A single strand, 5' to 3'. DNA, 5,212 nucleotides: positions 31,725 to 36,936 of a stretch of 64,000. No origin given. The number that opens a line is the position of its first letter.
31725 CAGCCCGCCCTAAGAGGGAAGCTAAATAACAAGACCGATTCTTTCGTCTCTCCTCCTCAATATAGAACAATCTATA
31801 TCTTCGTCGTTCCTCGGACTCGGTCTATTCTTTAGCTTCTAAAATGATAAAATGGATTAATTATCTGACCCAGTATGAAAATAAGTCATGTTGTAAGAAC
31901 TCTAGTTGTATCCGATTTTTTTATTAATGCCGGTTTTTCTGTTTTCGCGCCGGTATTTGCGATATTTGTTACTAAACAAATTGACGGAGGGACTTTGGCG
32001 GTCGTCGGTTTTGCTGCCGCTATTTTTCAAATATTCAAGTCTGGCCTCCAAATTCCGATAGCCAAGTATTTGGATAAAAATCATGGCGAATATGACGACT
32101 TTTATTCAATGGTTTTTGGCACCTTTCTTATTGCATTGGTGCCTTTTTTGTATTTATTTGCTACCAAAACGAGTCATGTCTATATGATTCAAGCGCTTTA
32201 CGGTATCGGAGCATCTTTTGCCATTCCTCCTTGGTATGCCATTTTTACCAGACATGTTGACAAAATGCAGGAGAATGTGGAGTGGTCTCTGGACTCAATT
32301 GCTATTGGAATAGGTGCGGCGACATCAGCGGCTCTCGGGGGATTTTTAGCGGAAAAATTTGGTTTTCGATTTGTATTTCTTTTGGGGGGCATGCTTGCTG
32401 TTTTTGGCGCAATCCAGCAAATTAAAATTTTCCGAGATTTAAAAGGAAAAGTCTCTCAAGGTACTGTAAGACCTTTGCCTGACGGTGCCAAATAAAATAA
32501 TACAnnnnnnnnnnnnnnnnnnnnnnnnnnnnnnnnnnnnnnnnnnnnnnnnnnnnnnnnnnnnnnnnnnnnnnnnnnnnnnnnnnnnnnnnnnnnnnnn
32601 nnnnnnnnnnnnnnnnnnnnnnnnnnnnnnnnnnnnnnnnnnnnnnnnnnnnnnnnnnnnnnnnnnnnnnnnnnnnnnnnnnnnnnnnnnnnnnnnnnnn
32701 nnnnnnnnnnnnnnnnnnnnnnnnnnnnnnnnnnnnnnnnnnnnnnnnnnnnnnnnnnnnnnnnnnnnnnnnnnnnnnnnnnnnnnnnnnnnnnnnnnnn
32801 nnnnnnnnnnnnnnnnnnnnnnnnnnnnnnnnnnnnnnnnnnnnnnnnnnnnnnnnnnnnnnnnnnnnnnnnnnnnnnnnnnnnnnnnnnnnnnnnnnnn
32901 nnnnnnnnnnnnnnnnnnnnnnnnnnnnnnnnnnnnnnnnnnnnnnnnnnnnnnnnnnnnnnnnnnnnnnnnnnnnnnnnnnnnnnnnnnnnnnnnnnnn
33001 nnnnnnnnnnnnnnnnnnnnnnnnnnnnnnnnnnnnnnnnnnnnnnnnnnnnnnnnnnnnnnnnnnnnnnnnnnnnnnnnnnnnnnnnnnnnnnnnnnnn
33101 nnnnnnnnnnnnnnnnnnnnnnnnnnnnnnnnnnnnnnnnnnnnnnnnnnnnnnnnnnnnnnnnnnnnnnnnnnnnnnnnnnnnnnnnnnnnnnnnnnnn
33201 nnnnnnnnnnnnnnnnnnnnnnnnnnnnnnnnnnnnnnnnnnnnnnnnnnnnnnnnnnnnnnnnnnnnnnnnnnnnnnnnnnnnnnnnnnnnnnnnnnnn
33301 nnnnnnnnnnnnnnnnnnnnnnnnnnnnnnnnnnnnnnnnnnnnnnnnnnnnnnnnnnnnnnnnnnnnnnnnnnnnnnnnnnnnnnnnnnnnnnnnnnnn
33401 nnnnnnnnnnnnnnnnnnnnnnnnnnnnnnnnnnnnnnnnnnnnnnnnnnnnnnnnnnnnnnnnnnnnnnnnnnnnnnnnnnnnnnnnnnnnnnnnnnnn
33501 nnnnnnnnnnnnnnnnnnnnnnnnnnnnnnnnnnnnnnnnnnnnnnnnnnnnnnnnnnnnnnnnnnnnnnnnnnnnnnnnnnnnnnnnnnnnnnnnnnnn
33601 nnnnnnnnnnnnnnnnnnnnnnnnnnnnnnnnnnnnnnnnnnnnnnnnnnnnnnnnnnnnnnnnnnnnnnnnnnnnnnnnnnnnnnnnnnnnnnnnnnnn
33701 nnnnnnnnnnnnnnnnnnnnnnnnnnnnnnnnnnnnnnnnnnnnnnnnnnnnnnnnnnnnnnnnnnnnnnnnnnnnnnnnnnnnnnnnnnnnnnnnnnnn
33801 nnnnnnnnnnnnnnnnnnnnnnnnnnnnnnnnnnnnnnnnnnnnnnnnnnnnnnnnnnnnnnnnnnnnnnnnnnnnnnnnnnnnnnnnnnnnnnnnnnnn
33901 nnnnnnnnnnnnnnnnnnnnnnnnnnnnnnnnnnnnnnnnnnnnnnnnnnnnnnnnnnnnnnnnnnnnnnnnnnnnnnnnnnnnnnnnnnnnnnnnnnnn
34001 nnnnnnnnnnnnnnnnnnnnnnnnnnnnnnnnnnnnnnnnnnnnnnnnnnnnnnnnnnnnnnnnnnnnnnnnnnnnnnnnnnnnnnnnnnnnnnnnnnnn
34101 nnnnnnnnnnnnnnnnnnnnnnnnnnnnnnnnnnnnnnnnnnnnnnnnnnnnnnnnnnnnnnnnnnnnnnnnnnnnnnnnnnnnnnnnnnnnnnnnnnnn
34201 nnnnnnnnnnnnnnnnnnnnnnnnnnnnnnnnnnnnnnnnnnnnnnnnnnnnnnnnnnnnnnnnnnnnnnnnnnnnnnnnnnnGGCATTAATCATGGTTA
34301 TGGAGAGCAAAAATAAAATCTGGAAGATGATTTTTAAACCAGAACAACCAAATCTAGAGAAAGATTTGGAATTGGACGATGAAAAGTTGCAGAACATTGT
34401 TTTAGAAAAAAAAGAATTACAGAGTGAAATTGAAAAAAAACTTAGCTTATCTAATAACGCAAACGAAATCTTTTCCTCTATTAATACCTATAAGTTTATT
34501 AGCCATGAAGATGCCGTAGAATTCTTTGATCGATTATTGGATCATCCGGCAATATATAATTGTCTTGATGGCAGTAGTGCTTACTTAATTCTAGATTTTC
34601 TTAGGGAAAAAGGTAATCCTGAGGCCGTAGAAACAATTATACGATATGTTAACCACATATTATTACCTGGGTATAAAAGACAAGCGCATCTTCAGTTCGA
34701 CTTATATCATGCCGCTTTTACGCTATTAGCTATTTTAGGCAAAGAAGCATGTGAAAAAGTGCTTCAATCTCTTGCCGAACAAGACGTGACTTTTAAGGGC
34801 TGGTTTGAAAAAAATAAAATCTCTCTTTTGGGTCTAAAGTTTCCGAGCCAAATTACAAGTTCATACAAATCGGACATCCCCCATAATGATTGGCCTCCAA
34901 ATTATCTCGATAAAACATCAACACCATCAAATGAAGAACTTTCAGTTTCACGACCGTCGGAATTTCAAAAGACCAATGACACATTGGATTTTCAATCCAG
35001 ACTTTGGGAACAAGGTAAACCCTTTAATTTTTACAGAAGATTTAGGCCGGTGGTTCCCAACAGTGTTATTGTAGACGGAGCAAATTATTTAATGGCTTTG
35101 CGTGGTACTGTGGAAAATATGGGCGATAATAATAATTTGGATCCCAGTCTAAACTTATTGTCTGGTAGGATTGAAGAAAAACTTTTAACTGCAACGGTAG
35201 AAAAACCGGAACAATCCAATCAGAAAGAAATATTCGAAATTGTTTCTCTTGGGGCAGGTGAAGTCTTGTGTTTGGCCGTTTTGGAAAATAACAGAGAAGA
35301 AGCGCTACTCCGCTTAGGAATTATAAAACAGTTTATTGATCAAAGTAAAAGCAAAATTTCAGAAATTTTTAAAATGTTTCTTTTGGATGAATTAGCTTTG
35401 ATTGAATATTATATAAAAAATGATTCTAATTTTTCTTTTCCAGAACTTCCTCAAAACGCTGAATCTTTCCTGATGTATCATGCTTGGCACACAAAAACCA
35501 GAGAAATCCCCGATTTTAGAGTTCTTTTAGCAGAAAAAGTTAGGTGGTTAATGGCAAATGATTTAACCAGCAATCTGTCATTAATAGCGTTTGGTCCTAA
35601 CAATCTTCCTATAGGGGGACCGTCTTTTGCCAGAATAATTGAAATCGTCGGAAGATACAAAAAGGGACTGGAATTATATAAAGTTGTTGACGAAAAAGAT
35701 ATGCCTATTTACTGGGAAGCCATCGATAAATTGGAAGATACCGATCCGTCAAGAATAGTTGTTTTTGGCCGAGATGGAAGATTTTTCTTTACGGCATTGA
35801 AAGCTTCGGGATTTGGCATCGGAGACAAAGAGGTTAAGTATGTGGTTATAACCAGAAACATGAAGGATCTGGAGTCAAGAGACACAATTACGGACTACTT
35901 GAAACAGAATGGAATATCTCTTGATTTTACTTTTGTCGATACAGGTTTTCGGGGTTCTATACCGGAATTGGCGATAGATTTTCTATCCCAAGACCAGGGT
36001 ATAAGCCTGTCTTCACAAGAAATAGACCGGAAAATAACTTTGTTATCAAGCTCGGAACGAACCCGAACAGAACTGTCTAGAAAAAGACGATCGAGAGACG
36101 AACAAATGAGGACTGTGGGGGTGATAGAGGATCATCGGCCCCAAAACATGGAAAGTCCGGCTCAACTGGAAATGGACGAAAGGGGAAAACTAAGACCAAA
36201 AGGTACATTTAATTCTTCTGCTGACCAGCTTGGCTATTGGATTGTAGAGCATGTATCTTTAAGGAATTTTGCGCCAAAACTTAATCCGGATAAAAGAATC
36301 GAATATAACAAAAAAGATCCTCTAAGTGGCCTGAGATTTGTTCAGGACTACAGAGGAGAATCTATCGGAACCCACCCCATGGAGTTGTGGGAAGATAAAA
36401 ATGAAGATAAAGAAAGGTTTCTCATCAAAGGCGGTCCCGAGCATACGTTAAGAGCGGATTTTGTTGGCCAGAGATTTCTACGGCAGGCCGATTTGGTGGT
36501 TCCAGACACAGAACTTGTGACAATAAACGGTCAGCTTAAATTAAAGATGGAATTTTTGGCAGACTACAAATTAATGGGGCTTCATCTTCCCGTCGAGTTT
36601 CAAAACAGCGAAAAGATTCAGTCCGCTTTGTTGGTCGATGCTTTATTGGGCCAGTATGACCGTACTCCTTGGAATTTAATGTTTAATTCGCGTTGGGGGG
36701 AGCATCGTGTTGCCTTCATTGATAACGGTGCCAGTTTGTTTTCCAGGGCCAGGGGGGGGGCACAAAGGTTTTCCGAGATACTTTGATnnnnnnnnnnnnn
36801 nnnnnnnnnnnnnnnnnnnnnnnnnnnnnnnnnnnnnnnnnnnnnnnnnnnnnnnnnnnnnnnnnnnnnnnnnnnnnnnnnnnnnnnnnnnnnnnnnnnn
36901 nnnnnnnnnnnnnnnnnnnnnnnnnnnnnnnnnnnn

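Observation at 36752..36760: G9 tract sits exactly at the frame break inside the kinase-like gene; either a phase-variation switch or an assembly error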

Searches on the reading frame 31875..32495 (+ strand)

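Call 10: search_protein_families(library=pfam, proteins=[window:31875-32495:+])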
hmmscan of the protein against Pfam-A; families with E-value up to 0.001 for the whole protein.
window:31875-32495:+ (206 aa): 2 families
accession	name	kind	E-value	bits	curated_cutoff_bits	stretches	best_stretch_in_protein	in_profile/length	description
PF07690.21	MFS_1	-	8.4e-19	68.1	33.4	1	15-183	6-167/347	Major Facilitator Superfamily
PF05977.19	MFS_3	-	5.7e-06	25.5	27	1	96-183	100-189/524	Transmembrane secretion effector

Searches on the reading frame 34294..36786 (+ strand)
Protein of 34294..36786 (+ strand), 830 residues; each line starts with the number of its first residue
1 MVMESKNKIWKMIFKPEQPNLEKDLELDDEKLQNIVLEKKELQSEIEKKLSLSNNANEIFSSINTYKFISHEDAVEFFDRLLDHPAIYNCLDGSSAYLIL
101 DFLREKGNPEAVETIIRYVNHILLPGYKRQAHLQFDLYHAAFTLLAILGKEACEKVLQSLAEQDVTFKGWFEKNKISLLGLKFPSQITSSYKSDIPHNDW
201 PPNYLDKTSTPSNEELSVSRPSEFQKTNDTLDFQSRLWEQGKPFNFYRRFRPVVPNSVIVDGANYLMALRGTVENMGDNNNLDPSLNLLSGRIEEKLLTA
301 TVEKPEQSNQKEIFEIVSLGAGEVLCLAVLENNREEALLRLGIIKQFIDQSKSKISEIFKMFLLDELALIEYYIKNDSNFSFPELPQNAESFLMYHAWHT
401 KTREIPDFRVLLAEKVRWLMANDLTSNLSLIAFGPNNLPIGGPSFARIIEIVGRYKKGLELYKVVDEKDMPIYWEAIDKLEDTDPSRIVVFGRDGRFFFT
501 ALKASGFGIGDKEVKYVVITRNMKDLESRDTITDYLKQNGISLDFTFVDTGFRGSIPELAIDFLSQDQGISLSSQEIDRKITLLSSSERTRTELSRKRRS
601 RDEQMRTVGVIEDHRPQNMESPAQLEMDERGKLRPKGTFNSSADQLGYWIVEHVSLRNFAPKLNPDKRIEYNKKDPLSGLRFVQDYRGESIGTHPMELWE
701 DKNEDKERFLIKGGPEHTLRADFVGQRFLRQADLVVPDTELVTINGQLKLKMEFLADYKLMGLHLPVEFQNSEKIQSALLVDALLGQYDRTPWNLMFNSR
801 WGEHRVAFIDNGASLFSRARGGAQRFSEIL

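Call 64: search_protein_families(library=padloc, proteins=[window:34294-36786:+], max_evalue=0.1)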
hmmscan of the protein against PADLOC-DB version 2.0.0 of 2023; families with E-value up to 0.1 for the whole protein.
window:34294-36786:+ (830 aa): 0 families

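Call 65: search_protein_families(library=ncbifam, proteins=[window:34294-36786:+], max_evalue=0.1)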
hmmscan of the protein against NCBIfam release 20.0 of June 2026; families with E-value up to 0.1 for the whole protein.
window:34294-36786:+ (830 aa): 0 families
